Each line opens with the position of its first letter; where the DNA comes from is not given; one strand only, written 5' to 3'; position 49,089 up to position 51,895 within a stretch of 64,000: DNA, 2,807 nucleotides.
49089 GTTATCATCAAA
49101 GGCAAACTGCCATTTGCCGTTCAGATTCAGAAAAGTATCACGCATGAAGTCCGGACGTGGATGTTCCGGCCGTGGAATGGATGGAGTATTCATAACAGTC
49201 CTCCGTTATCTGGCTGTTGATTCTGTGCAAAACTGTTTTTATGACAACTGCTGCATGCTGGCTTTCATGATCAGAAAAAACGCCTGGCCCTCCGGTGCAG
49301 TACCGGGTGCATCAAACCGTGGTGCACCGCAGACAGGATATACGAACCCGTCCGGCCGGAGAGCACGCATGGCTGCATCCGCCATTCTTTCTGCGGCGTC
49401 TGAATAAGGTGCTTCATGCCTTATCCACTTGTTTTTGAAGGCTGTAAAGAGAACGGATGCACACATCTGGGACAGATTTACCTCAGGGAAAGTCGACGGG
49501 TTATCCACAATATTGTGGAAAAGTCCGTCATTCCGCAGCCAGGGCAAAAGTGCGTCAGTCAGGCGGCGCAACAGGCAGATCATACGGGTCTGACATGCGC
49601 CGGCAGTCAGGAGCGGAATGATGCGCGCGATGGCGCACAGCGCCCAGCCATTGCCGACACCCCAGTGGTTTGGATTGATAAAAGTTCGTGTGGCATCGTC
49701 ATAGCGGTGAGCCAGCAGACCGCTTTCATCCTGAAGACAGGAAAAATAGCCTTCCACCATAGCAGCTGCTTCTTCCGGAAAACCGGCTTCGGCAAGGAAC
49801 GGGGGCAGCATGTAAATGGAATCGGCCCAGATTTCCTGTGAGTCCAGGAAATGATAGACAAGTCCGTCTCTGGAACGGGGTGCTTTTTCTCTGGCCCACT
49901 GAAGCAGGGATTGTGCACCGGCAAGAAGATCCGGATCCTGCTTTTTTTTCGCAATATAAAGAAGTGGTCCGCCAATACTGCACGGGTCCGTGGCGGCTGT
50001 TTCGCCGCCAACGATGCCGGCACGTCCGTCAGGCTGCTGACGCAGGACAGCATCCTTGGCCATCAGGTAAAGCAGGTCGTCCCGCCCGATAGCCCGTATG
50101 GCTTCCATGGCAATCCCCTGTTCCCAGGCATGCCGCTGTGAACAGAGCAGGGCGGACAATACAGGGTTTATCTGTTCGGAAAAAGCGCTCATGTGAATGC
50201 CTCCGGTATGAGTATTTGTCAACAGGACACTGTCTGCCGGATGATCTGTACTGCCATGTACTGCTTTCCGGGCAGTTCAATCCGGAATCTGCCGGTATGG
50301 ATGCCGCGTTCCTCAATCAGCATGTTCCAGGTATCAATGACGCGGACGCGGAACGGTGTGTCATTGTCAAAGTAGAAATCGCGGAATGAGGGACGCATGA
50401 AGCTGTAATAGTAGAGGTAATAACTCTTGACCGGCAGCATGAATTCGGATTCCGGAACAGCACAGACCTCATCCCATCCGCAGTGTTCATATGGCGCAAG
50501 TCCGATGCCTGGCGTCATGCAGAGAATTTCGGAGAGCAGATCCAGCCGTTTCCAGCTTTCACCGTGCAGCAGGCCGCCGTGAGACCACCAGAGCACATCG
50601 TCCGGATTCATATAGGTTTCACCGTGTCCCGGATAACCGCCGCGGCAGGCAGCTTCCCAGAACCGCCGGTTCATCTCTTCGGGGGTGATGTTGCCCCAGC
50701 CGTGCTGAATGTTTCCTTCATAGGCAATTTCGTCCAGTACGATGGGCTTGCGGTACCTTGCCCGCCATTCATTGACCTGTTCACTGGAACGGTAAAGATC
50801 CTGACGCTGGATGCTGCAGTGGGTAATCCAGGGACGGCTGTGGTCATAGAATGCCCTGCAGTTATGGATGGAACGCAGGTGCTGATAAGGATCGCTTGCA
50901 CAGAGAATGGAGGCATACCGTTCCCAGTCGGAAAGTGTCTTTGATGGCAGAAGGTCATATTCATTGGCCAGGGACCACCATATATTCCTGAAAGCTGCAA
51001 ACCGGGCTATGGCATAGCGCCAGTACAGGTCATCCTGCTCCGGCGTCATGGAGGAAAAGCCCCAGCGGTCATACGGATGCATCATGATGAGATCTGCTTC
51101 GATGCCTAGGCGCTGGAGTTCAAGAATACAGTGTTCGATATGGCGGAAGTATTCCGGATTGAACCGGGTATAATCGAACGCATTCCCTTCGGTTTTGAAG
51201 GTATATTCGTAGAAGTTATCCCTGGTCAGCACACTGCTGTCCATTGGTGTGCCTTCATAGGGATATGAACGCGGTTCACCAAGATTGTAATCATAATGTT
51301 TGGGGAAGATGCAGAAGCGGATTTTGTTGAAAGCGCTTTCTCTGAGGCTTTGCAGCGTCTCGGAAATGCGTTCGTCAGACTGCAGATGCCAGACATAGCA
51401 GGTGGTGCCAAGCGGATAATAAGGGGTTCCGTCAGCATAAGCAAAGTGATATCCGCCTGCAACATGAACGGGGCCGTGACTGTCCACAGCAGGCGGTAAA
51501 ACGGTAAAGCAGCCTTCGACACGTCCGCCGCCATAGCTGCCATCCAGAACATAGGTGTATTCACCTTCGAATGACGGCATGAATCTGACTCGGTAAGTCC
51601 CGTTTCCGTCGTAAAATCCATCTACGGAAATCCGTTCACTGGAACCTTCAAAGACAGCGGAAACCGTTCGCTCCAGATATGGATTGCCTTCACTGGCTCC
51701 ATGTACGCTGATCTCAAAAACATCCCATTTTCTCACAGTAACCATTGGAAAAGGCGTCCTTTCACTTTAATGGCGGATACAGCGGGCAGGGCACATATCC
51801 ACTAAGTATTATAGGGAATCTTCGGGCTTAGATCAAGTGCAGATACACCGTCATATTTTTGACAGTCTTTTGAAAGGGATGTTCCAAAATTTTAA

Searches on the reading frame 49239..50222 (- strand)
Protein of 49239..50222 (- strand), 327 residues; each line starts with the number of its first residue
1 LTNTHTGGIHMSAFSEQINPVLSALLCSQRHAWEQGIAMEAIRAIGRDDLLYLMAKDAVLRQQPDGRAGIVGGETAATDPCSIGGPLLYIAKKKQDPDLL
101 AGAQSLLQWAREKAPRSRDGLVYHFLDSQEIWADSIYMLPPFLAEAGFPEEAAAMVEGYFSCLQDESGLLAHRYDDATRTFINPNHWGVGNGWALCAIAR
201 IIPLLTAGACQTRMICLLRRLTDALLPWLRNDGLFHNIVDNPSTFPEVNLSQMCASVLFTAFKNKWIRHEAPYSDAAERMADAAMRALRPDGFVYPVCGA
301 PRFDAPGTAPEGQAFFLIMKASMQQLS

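Call 70: search_protein_families(library=pfam, proteins=[window:49239-50222:-], max_evalue=0.00001)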
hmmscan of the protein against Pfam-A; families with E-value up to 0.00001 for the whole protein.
window:49239-50222:- (327 aa): 1 family
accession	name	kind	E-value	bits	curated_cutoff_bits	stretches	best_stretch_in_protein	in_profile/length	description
PF07470.19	Glyco_hydro_88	-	1.3e-21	77.4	26.6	1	30-300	26-316/352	Glycosyl Hydrolase Family 88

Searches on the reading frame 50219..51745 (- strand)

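Call 70: search_protein_families(library=pfam, proteins=[window:50219-51745:-], max_evalue=0.00001)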
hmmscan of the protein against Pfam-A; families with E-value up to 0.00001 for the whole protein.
window:50219-51745:- (508 aa): 3 families
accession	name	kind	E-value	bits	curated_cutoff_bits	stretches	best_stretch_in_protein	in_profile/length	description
PF18310.7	DUF5605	-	8.8e-26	90.1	25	1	424-501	1-72/73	Domain of unknown function (DUF5605)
PF16586.11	DUF5060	-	2.7e-22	79.2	27.2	1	3-67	1-67/70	Domain of unknown function (DUF5060)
PF13204.13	Apiosidase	-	6.1e-19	69.2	26.5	1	98-378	4-276/320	Apiosidase-like, catalytic domain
